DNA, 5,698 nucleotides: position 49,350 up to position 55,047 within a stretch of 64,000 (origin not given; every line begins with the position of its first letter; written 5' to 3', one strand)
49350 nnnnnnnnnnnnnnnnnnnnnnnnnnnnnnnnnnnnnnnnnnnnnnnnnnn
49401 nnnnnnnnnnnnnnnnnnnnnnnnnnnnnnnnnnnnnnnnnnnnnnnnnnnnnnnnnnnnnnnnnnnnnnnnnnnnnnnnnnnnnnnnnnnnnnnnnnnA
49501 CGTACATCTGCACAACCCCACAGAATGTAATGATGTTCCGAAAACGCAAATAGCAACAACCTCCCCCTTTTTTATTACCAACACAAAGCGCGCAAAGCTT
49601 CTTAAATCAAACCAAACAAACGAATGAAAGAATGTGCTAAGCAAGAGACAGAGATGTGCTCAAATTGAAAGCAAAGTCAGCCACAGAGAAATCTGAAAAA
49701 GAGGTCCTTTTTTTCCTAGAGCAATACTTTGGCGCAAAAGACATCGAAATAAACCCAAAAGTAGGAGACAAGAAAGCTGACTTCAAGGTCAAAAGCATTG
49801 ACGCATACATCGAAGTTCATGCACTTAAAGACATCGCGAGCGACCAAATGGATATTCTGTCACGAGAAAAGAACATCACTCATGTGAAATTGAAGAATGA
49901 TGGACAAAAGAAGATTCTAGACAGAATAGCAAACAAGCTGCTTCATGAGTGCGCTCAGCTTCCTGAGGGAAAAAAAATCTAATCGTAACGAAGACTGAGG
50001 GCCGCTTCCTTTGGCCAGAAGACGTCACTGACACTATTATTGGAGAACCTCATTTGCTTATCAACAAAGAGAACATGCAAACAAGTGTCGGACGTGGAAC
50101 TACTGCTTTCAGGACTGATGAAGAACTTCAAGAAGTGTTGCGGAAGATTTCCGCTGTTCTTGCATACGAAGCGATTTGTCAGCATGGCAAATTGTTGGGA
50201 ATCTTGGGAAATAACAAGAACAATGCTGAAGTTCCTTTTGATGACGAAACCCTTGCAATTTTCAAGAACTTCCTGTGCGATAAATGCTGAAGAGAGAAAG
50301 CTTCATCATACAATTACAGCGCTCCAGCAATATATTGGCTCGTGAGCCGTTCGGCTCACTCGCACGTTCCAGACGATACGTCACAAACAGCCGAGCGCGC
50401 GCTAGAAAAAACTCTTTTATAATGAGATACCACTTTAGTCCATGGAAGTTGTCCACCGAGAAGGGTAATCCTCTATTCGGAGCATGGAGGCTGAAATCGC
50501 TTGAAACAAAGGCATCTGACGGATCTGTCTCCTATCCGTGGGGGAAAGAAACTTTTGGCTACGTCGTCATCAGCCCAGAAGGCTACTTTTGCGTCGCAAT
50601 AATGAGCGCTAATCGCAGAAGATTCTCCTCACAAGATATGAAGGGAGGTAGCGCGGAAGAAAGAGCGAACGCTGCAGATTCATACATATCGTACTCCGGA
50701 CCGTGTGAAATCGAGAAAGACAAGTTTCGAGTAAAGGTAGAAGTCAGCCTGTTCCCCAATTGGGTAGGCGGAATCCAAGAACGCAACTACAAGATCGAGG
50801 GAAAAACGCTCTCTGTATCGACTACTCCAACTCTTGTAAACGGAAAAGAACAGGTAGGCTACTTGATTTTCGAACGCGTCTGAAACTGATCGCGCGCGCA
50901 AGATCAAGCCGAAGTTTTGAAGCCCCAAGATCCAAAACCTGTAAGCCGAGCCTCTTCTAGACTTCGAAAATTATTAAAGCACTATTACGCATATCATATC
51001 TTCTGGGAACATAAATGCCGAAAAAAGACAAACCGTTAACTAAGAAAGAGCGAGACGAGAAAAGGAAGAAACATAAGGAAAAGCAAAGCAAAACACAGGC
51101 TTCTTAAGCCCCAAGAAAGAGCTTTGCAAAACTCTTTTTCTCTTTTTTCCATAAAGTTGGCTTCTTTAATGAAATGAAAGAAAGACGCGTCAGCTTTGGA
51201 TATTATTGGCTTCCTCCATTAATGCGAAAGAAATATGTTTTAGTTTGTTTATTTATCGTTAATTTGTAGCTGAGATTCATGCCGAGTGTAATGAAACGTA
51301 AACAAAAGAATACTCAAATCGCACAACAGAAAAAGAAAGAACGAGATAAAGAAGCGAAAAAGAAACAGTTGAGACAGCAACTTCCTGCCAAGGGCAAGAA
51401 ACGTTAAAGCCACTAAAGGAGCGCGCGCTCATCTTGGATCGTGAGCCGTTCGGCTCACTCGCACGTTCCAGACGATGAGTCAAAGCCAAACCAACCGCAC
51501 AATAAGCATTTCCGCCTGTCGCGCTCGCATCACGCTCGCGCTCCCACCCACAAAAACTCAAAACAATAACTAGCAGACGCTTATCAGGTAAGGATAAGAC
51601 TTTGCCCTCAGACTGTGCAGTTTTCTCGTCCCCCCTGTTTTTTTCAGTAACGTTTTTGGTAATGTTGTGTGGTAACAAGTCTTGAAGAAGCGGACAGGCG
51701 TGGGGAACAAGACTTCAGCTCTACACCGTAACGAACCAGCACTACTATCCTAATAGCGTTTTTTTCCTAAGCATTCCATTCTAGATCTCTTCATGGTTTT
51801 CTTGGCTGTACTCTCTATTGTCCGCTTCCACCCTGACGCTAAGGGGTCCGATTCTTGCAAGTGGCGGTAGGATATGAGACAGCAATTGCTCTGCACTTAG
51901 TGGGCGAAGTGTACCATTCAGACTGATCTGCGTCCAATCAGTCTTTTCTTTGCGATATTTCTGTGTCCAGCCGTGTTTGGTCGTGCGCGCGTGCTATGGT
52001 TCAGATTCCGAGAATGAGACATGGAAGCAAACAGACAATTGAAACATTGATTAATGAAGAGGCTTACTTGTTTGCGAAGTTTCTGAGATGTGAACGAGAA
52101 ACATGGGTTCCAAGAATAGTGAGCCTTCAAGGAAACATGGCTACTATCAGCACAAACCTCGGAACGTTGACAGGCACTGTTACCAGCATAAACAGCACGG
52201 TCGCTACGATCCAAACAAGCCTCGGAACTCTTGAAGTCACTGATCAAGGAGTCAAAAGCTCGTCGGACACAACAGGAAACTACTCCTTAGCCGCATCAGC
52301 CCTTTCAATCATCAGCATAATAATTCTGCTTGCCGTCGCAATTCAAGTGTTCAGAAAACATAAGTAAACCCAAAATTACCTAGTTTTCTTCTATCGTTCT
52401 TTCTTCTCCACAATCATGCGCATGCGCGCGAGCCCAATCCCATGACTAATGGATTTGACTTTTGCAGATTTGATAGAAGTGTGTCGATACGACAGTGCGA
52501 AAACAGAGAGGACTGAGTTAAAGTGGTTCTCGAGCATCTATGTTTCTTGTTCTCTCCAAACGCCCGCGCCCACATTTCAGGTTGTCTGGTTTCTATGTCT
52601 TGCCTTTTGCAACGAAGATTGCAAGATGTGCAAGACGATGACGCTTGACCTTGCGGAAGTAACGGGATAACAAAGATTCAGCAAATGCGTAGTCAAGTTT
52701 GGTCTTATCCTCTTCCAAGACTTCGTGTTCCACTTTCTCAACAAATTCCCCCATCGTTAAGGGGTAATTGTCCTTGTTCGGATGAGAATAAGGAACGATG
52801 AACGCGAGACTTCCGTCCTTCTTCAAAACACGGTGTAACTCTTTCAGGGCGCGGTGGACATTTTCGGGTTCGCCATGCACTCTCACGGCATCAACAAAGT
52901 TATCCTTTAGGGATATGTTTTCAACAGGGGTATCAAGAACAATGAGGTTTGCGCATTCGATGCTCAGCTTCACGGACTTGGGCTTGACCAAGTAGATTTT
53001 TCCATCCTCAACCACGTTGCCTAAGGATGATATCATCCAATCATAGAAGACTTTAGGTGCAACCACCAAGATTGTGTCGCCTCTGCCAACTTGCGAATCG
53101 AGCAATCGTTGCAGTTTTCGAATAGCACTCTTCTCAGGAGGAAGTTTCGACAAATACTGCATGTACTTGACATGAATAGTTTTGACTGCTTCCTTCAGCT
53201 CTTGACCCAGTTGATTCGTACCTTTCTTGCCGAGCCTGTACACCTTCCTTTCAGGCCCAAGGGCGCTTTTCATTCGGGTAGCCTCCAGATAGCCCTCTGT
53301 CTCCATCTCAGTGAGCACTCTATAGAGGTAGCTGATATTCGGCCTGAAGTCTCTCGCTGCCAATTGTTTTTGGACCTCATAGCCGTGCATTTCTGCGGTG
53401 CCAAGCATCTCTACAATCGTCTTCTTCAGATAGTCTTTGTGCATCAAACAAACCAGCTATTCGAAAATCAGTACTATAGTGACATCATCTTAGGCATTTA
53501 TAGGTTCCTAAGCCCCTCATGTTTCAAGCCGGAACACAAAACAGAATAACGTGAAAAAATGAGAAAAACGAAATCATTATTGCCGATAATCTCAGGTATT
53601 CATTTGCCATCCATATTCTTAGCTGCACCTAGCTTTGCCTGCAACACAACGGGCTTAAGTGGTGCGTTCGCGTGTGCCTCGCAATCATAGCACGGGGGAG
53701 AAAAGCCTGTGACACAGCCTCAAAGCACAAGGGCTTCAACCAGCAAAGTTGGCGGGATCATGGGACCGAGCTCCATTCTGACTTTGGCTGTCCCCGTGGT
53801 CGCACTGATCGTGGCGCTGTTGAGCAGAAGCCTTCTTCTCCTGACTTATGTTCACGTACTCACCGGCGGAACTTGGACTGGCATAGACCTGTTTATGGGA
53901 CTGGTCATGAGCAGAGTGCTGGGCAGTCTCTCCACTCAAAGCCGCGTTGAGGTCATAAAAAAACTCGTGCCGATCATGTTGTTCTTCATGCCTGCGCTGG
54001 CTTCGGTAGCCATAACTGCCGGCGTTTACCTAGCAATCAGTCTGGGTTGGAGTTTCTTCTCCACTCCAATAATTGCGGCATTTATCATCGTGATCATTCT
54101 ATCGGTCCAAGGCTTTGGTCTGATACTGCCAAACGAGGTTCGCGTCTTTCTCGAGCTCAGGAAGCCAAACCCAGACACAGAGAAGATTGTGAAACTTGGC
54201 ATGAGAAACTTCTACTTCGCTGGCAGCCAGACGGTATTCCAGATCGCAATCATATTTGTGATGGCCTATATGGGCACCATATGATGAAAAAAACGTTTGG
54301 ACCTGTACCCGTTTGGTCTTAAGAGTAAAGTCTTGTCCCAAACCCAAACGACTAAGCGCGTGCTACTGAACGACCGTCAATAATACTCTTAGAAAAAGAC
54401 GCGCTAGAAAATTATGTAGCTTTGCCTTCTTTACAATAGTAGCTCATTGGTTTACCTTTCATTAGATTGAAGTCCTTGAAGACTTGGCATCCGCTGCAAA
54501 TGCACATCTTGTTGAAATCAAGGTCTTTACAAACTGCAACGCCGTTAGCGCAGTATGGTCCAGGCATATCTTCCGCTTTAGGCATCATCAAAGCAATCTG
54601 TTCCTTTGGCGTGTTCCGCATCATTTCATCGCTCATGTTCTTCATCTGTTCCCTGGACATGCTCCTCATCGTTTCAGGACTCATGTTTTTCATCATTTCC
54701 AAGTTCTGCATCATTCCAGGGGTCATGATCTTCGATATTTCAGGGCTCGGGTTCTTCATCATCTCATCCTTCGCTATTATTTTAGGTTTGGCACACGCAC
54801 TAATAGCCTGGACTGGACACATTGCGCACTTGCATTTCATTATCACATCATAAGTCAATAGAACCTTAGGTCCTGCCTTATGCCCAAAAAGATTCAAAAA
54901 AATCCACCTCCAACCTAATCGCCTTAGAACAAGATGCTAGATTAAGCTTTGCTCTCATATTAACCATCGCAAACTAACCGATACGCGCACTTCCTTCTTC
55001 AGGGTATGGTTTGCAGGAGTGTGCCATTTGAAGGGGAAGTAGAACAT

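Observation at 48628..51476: Tyrosine recombinase gene starting 36 bp after the RNase P RNA: possible integration into rnpB rather than a tRNA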

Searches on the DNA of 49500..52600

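Call 64: search_rna_families(source=window, start=49500, end=52600, threshold=evalue, max_evalue=1)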
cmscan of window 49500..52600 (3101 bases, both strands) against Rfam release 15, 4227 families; matches with E-value up to 1: 0.
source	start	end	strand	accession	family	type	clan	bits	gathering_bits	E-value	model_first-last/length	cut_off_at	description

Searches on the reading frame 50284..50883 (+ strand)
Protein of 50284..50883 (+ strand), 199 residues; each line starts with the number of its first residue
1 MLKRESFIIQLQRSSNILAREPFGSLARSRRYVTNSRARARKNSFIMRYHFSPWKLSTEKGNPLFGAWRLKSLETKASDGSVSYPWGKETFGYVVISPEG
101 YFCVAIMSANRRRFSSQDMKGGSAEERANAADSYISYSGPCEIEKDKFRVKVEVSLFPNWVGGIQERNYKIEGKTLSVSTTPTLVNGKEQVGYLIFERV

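Call 8: search_protein_families(library=pfam, proteins=[window:50284-50883:+], max_evalue=0.01)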
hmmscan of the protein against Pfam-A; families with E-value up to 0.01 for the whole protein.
window:50284-50883:+ (199 aa): 1 family
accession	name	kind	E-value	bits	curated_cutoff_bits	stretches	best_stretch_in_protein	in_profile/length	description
PF13924.12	Lipocalin_5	-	1.4e-29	103.3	25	1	66-199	2-142/142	Lipocalin-like domain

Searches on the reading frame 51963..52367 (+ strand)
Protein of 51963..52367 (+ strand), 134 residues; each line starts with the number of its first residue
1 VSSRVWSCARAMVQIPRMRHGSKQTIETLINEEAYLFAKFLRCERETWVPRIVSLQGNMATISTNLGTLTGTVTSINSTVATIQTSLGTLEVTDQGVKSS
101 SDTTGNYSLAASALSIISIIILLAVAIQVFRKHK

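Call 8: search_protein_families(library=pfam, proteins=[window:51963-52367:+], max_evalue=0.01)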
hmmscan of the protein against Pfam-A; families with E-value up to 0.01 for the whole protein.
window:51963-52367:+ (134 aa): 0 families

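Call 71: search_protein_families(library=ncbifam, proteins=[window:51996-52367:+], max_evalue=0.01)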
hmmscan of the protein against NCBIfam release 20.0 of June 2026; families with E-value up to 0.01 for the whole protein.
window:51996-52367:+ (123 aa): 1 family
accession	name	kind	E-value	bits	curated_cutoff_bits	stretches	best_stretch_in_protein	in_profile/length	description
NF040788.1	S-lay_SlaB_Mtsph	equivalog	2.9e-05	23.2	700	1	41-121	338-414/416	S-layer protein SlaB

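Call 73: search_protein_families(library=phrogs, proteins=[window:51996-52367:+], max_evalue=0.01)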
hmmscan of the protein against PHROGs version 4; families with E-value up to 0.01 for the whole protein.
window:51996-52367:+ (123 aa): 1 family
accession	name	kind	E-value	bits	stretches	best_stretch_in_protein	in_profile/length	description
phrog_1219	-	tail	0.0082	16.9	0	40-99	104-164/233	tail needle protein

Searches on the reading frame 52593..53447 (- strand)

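Call 8: search_protein_families(library=pfam, proteins=[window:52593-53447:-], max_evalue=0.01)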
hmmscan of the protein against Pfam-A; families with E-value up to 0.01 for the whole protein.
window:52593-53447:- (284 aa): 2 families
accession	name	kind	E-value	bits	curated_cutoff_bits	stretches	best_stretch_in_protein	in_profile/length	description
PF03551.20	PadR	-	1.2e-13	51.3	27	1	12-81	2-74/75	Transcriptional regulator PadR-like family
PF08241.18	Methyltransf_11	-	4.6e-05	24.4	21.2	1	170-216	46-95/95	Methyltransferase domain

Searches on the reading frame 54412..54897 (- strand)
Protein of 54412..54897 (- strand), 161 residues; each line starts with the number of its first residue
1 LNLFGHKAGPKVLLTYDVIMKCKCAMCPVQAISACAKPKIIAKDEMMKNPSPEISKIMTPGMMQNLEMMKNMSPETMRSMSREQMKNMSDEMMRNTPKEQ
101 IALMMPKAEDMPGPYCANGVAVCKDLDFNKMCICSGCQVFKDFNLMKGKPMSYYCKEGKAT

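Call 8: search_protein_families(library=pfam, proteins=[window:54412-54897:-], max_evalue=0.01)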
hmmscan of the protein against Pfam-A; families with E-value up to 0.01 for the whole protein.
window:54412-54897:- (161 aa): 2 families
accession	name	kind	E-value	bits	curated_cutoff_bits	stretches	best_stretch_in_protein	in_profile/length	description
PF10967.13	DUF2769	-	0.0018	19.3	22.8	1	111-155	17-56/57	Protein of unknown function (DUF2769)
PF00007.27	Cys_knot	-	0.0081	16.9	24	0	7-36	68-96/105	Cystine-knot domain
